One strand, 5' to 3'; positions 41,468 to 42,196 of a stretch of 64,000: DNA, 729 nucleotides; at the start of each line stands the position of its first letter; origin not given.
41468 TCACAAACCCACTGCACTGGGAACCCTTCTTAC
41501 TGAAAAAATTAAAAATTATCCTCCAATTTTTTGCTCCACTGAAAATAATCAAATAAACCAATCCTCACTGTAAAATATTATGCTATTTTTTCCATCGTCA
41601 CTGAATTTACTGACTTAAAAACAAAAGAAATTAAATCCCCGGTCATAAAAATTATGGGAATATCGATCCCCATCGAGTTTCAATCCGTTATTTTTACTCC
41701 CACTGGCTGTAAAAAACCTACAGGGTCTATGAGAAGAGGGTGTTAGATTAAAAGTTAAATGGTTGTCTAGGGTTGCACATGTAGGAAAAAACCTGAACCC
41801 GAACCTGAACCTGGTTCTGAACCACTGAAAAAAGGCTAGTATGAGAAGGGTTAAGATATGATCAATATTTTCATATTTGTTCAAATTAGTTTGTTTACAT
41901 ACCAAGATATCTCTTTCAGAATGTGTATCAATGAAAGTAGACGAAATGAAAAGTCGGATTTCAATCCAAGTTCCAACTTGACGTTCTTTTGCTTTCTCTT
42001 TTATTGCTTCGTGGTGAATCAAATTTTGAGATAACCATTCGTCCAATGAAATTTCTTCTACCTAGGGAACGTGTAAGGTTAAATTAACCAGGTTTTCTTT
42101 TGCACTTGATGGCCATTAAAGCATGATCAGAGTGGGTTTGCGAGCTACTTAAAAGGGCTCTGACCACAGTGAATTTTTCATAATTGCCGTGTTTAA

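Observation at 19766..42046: NWD1-like NACHT–WD40 STAND NTPase gene whose probable DUF4062/TIR-like start exon lies >9 kb upstream across a MITE-filled intron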

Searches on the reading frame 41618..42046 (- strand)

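Call 3: search_protein_families(library=pfam, max_evalue=1, proteins=[window:41618-42046:-])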
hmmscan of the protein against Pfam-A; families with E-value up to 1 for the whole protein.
seq(143 aa): 1 family
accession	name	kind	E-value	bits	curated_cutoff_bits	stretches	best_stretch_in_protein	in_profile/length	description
PF13271.11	DUF4062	-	0.092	13.4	24.7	1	31-51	1-21/82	Domain of unknown function (DUF4062)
